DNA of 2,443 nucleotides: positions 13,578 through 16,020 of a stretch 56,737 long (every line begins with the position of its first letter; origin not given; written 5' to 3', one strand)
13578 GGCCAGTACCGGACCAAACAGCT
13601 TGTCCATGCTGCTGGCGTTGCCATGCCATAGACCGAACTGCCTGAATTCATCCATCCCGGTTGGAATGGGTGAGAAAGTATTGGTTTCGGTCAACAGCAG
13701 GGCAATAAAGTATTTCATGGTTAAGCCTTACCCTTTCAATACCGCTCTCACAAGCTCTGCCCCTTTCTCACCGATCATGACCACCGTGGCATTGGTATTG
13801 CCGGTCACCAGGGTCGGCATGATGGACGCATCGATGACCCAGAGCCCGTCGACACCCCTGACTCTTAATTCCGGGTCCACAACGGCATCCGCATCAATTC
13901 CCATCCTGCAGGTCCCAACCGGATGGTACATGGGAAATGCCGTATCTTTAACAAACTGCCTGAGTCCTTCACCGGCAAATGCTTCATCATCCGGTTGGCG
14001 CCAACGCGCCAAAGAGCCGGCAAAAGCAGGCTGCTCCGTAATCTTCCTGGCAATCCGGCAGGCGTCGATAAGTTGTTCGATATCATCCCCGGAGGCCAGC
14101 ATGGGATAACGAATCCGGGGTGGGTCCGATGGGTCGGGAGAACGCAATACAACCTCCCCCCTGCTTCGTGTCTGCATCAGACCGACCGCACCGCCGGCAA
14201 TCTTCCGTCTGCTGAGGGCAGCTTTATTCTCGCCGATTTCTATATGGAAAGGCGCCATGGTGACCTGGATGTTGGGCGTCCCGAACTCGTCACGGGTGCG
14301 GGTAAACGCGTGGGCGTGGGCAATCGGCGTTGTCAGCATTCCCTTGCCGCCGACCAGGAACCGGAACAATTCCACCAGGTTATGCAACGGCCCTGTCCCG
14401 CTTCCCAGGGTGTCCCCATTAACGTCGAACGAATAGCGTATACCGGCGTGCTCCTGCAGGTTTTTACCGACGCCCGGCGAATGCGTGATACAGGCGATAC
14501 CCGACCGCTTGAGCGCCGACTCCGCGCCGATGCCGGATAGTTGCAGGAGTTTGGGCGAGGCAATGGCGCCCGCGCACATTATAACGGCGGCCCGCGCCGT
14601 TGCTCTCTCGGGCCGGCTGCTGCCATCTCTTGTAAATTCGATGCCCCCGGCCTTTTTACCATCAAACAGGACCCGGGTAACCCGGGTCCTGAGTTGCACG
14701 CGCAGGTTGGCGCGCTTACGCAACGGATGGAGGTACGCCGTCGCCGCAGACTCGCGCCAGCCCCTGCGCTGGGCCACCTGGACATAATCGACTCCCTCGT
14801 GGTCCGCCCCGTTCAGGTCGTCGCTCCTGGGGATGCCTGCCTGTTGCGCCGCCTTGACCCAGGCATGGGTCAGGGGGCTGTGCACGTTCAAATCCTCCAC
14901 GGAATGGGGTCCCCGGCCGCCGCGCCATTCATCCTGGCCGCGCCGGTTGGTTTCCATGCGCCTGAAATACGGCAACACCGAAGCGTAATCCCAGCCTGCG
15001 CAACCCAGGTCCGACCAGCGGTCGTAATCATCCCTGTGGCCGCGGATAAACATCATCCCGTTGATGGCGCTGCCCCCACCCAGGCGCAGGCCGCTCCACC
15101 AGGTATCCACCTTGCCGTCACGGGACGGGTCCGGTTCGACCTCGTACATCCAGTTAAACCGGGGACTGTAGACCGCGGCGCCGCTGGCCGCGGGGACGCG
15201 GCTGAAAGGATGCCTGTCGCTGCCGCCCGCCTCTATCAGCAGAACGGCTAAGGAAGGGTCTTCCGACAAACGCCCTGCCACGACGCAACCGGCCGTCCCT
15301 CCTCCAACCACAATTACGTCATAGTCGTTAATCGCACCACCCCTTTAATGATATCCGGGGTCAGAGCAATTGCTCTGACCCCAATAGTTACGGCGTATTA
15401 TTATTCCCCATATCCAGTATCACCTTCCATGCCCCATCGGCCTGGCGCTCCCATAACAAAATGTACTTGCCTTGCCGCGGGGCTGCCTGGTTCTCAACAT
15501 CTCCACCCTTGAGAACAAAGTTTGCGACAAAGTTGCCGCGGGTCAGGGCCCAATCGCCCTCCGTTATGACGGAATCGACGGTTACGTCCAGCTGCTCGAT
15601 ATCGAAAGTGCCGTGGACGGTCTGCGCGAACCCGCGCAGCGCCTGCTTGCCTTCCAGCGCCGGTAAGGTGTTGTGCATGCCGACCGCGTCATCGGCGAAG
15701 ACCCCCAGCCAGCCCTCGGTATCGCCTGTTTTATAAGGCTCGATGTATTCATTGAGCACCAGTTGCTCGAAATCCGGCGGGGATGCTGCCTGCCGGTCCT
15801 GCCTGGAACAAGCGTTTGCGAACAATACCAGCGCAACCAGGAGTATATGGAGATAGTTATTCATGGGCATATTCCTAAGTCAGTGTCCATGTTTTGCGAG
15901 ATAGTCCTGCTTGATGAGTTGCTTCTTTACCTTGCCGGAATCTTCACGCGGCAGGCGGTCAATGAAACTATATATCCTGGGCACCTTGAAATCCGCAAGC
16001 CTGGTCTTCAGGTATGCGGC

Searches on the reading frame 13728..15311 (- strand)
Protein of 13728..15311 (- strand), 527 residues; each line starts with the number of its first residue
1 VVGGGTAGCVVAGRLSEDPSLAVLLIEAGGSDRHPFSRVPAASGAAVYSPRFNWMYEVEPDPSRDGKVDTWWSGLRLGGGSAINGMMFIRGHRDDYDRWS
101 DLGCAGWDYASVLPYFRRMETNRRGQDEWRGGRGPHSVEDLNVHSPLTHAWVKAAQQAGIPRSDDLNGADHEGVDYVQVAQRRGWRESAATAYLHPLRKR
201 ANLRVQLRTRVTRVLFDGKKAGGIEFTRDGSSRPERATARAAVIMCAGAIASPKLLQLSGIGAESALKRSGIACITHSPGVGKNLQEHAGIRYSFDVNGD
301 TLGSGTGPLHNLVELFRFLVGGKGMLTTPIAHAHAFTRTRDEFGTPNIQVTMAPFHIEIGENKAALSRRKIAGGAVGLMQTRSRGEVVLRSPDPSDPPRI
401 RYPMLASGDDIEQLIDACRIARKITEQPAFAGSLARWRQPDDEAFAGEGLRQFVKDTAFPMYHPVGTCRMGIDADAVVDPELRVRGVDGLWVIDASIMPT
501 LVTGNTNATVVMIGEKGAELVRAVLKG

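Call 5: search_protein_families(library=pfam, proteins=[window:13728-15311:-], max_evalue=0.01)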
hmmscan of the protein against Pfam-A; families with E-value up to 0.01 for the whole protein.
window:13728-15311:- (527 aa): 4 families
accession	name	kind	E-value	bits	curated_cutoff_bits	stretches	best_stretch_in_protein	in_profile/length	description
PF00732.25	GMC_oxred_N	-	1.8e-49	168.9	23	1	2-288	6-216/218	GMC oxidoreductase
PF05199.19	GMC_oxred_C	-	1.1e-38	133.4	24.6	1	382-514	2-139/139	GMC oxidoreductase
PF00890.30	FAD_binding_2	-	8.6e-05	22.3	20.4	0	188-252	139-206/414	FAD binding domain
PF05834.18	Lycopene_cycl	-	0.0075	15.8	23.4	0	1-32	4-36/380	Lycopene cyclase protein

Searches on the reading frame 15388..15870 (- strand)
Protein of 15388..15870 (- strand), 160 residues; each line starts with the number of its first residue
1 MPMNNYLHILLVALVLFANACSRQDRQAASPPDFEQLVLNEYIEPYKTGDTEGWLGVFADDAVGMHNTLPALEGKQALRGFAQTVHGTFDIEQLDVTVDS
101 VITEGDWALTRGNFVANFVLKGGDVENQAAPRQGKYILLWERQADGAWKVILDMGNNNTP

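Call 29: search_protein_families(library=pfam, proteins=[window:15388-15870:-], max_evalue=0.001)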
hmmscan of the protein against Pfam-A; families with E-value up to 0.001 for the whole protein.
window:15388-15870:- (160 aa): 4 families
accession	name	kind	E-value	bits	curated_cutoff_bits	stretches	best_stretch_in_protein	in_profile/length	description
PF12680.13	SnoaL_2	-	3.7e-11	44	27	1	41-148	3-99/102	SnoaL-like domain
PF14534.12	DUF4440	-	2.5e-10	41.2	25.2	1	39-150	5-107/107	Domain of unknown function (DUF4440)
PF13577.12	SnoaL_4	-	8.9e-05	22.9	24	1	48-150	22-122/126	SnoaL-like domain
PF07366.18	SnoaL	-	0.00073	19.8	28.4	1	37-117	2-80/126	SnoaL-like polyketide cyclase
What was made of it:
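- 15388..15870 (-): Island partner: exported (probably lipoprotein) SnoaL_2/DUF4440 NTF2-like protein. Pfam (call 29).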
